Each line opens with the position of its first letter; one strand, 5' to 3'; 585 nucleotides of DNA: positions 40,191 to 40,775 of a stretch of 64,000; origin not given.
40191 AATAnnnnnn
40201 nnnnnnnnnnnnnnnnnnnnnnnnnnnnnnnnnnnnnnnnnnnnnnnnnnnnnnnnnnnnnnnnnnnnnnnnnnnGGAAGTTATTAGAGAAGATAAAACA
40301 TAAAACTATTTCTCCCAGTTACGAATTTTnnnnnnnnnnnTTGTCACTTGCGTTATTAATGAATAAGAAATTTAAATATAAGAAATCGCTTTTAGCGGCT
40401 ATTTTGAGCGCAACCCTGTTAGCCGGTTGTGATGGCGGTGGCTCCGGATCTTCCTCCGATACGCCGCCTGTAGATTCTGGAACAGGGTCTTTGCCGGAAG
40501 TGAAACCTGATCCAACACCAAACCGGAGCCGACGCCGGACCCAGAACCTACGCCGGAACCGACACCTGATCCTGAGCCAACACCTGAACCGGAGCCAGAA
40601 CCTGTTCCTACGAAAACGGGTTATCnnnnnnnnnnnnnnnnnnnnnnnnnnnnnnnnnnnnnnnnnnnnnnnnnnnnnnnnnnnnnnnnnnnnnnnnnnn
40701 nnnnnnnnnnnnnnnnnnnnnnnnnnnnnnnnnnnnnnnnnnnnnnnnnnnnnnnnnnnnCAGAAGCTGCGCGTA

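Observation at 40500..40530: sslE reading frame is broken in its N-terminal proline-rich linker, uncoupling the lipoprotein signal from the catalytic body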

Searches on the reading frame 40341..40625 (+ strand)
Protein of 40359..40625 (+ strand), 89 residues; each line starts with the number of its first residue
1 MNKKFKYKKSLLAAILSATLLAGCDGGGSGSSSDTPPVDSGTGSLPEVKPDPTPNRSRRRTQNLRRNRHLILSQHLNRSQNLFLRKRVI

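Call 17: list_cluster_members(proteins=[window:40359-40625:+, window:40341-40625:+, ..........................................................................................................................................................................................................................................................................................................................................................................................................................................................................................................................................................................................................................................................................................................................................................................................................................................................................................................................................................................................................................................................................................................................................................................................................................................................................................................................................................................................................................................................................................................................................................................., window:40721-44902:+])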
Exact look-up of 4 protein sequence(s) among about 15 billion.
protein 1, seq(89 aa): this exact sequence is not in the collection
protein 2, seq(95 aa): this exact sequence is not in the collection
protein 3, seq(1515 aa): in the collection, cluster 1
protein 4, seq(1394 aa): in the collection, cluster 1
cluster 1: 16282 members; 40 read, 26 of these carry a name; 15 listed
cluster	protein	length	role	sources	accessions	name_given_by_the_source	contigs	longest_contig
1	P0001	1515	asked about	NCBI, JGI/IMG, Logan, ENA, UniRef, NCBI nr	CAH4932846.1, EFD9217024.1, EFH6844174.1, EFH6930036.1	lipoprotein metalloprotease SslE [Escherichia coli] | DUF4092 domain-containing protein n=1 Tax=Escherichia coli TaxID=562 ...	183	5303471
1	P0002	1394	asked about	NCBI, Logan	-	-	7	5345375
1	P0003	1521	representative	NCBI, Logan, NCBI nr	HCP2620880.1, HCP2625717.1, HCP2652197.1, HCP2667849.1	TPA: lipoprotein metalloprotease SslE [Escherichia coli] | lipoprotein metalloprotease SslE [Escherichia coli]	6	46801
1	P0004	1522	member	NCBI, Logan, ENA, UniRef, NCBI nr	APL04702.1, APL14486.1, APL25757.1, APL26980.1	lipoprotein metalloprotease SslE [Escherichia coli] | lipoprotein metalloprotease SslE n=1 Tax=Escherichia coli TaxID=562 RepID=UPI00092DE4BB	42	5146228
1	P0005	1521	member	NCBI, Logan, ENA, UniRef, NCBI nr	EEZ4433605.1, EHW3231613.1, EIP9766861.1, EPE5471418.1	TPA: lipoprotein metalloprotease SslE [Escherichia coli] | lipoprotein metalloprotease SslE n=1 Tax=Escherichia coli TaxID=562 RepID=UPI000BE28C80 | lipoprotein metalloprotease SslE [Escherichia coli]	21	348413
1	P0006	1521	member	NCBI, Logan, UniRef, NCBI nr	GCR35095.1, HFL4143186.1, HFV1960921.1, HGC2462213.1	TPA: lipoprotein metalloprotease SslE [Escherichia coli] | lipoprotein metalloprotease SslE n=1 Tax=Escherichia coli TaxID=562 RepID=UPI0010CB00CD | lipoprotein metalloprotease SslE [Escherichia coli]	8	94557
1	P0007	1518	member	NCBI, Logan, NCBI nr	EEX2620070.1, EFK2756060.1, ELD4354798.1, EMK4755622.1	lipoprotein metalloprotease SslE [Escherichia coli] | DUF4092 domain-containing protein [Escherichia coli]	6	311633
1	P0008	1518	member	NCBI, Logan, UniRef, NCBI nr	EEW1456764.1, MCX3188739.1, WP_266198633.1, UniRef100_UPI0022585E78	lipoprotein metalloprotease SslE [Escherichia coli] | lipoprotein metalloprotease SslE n=1 Tax=Escherichia coli TaxID=562 RepID=UPI0022585E78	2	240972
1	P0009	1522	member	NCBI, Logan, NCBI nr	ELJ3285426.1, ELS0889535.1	lipoprotein metalloprotease SslE [Escherichia coli]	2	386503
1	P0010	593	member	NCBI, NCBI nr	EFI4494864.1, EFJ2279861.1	DUF4092 domain-containing protein, partial [Escherichia coli] | DUF4092 domain-containing protein [Escherichia coli]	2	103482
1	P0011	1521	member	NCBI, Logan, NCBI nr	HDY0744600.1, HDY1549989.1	TPA: lipoprotein metalloprotease SslE [Escherichia coli] | lipoprotein metalloprotease SslE [Escherichia coli]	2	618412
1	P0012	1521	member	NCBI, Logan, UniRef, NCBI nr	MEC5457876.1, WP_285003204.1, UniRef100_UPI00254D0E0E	lipoprotein metalloprotease SslE [Escherichia coli] | lipoprotein metalloprotease SslE n=2 Tax=Escherichia coli TaxID=562 RepID=UPI00254D0E0E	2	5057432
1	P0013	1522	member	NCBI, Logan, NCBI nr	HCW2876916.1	TPA: lipoprotein metalloprotease SslE [Escherichia coli] | lipoprotein metalloprotease SslE [Escherichia coli]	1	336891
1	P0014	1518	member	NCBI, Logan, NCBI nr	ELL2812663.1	lipoprotein metalloprotease SslE [Escherichia coli]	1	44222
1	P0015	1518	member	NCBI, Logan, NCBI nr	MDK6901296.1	lipoprotein metalloprotease SslE [Escherichia coli]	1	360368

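Call 18: find_encoding_contigs(protein=P0002, flank=3000, max_places=10)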
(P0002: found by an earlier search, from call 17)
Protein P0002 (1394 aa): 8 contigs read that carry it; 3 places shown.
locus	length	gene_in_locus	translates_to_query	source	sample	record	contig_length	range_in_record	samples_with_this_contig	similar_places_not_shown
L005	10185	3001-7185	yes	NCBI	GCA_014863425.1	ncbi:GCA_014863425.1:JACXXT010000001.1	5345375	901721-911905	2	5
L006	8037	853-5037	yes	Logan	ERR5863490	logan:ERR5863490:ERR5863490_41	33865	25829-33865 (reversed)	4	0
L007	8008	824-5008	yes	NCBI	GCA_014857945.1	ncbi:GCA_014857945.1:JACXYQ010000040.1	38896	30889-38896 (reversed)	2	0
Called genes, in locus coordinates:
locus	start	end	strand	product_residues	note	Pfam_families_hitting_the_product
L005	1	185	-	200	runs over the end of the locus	PF00665:rve, PF13683:rve_3, PF13333:rve_2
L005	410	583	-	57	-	-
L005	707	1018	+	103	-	PF01527:HTH_Tnp_1, PF13518:HTH_28 (weak)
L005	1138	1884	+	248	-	PF13276:HTH_21, PF00665:rve, PF13683:rve_3, PF13333:rve_2 (weak)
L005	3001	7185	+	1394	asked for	PF13322:DUF4092, PF26759:AcfD_helical, PF17291:M60-like_N, PF13402:Peptidase_M60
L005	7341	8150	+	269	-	PF06750:A24_N_bact, PF01478:Peptidase_A24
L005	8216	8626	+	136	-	PF16549:T2SSS_2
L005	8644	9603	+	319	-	PF11356:T2SSC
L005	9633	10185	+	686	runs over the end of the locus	PF21305:type_II_gspD_N0, PF03958:Secretin_N, PF00263:Secretin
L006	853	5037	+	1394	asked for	PF13322:DUF4092, PF26759:AcfD_helical, PF17291:M60-like_N, PF13402:Peptidase_M60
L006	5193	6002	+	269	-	PF06750:A24_N_bact, PF01478:Peptidase_A24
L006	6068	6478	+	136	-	PF16549:T2SSS_2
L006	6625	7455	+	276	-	PF11356:T2SSC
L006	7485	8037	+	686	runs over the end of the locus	PF21305:type_II_gspD_N0, PF03958:Secretin_N, PF00263:Secretin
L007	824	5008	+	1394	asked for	PF13322:DUF4092, PF26759:AcfD_helical, PF17291:M60-like_N, PF13402:Peptidase_M60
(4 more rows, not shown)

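Call 26: find_encoding_contigs(protein=P0001, flank=3000, max_places=10)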
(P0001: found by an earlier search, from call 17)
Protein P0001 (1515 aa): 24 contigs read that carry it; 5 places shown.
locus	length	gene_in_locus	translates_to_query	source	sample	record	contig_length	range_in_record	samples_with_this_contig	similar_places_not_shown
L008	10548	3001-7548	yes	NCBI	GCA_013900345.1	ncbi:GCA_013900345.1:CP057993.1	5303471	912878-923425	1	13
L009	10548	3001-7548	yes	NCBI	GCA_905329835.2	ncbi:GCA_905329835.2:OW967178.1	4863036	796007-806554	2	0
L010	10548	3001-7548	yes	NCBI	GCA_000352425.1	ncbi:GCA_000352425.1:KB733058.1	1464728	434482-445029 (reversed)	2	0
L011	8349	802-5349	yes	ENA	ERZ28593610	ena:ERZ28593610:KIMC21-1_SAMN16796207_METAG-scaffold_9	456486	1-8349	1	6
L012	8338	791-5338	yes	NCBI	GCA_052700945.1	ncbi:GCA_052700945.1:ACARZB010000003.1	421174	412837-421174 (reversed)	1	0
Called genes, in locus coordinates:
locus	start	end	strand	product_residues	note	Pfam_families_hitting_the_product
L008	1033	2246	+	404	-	PF01527:HTH_Tnp_1, PF13384:HTH_23 (faint), PF13518:HTH_28 (faint), PF13276:HTH_21, PF00665:rve, PF13683:rve_3, PF13333:rve_2 (weak)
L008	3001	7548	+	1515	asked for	PF05887:Trypan_PARP (weak), PF13322:DUF4092, PF26759:AcfD_helical, PF17291:M60-like_N, PF13402:Peptidase_M60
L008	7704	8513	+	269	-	PF06750:A24_N_bact, PF01478:Peptidase_A24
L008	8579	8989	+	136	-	PF16549:T2SSS_2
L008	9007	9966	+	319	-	PF11356:T2SSC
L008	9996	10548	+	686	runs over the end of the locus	PF21305:type_II_gspD_N0, PF03958:Secretin_N, PF00263:Secretin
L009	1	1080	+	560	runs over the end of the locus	PF02652:Lactate_perm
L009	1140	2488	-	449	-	PF01527:HTH_Tnp_1 (faint), PF13384:HTH_23 (faint), PF13518:HTH_28 (weak), PF13518:HTH_28 (weak), PF13276:HTH_21, PF00665:rve, PF13683:rve_3, PF13333:rve_2, +1 more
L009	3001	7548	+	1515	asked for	PF05887:Trypan_PARP (weak), PF13322:DUF4092, PF26759:AcfD_helical, PF17291:M60-like_N, PF13402:Peptidase_M60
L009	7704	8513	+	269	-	PF06750:A24_N_bact, PF01478:Peptidase_A24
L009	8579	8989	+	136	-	PF16549:T2SSS_2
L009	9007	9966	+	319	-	PF11356:T2SSC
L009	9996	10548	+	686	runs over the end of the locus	PF21305:type_II_gspD_N0, PF03958:Secretin_N, PF00263:Secretin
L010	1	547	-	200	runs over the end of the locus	PF00665:rve, PF13683:rve_3, PF13333:rve_2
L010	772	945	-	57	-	-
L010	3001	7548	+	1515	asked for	PF05887:Trypan_PARP (weak), PF13322:DUF4092, PF26759:AcfD_helical, PF17291:M60-like_N, PF13402:Peptidase_M60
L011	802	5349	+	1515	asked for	PF05887:Trypan_PARP (weak), PF13322:DUF4092, PF26759:AcfD_helical, PF17291:M60-like_N, PF13402:Peptidase_M60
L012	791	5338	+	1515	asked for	PF05887:Trypan_PARP (weak), PF13322:DUF4092, PF26759:AcfD_helical, PF17291:M60-like_N, PF13402:Peptidase_M60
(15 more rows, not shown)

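Call 47: find_encoding_contigs(protein=P0001, flank=10000, max_places=3)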
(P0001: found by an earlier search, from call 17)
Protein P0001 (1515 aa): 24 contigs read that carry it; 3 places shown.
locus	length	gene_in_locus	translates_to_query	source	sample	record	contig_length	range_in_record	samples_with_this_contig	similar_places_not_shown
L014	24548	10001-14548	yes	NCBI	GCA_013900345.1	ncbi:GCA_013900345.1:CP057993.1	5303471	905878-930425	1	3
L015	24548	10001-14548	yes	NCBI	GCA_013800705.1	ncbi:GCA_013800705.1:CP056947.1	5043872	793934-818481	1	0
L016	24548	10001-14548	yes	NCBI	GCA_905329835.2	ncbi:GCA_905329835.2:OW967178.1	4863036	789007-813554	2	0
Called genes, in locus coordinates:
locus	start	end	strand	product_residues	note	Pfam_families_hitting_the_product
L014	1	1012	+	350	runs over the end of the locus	PF01565:FAD_binding_4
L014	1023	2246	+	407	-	PF13187:Fer4_9 (faint), PF00037:Fer4 (faint), PF12838:Fer4_7, PF13183:Fer4_8, PF13237:Fer4_10, PF13484:Fer4_16 (weak), PF13534:Fer4_17, PF02754:CCG, +1 more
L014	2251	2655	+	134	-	PF03928:HbpS-like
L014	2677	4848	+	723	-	PF20656:MS_N, PF20658:MSG_insertion, PF01274:MS_TIM-barrel, PF20659:MS_C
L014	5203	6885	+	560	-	PF02652:Lactate_perm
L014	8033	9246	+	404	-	PF01527:HTH_Tnp_1, PF13384:HTH_23 (faint), PF13518:HTH_28 (faint), PF13276:HTH_21, PF00665:rve, PF13683:rve_3, PF13333:rve_2 (weak)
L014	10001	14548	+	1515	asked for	PF05887:Trypan_PARP (weak), PF13322:DUF4092, PF26759:AcfD_helical, PF17291:M60-like_N, PF13402:Peptidase_M60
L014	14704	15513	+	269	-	PF06750:A24_N_bact, PF01478:Peptidase_A24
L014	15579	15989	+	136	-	PF16549:T2SSS_2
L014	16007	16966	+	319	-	PF11356:T2SSC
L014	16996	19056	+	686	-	PF21305:type_II_gspD_N0, PF03958:Secretin_N, PF00263:Secretin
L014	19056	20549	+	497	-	PF22341:GSPE_N1E, PF00437:T2SSE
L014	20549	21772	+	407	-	PF28597:T2SSF_N, PF00482:T2SSF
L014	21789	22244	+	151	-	PF07963:N_methyl, PF08334:T2SSG, PF22434:PilW_C (weak)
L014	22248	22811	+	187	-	PF07963:N_methyl (weak), PF12019:GspH (weak)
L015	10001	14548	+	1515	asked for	PF05887:Trypan_PARP (weak), PF13322:DUF4092, PF26759:AcfD_helical, PF17291:M60-like_N, PF13402:Peptidase_M60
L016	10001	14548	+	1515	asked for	PF05887:Trypan_PARP (weak), PF13322:DUF4092, PF26759:AcfD_helical, PF17291:M60-like_N, PF13402:Peptidase_M60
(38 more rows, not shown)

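Call 50: search_protein_families(proteins=[P0001, window:40359-40625:+], library=ncbifam)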
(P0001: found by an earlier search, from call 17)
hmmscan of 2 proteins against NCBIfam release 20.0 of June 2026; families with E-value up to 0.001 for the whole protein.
P0001 (1515 aa): 4 families
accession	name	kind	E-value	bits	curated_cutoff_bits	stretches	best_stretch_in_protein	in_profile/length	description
NF037973.1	metallo_SslE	exception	0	3451.9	3000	1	1-1515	1-1519/1519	lipoprotein metalloprotease SslE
NF037974.1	SslE_AcfD_Zn_LP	subfamily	0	1987.4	800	1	102-1506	2-1403/1403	SslE/AcfD family lipoprotein zinc metalloprotease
NF038322.1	ImpA_fam_HExGH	subfamily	7.7e-20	70.8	250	2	1077-1181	411-518/885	ImpA family metalloprotease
NF033845.1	MSCRAMM_ClfB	exception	0.00038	18.5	999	1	26-81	531-585/871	MSCRAMM family adhesin clumping factor ClfB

seq(89 aa): 1 family
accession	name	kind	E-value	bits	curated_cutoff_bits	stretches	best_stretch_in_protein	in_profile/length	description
NF037973.1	metallo_SslE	exception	8.1e-31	106.3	3000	1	1-56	1-56/1519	lipoprotein metalloprotease SslE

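Call 51: search_solved_structures(query=P0001, max_evalue=1e-10)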
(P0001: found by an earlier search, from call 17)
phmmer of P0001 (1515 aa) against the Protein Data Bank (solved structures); distinct sequences matched with E-value up to 1e-10: 1.
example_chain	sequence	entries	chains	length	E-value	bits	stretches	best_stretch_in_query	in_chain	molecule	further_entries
23px_A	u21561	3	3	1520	0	3342.5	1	1-1515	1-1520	Putative lipoprotein AcfD homolog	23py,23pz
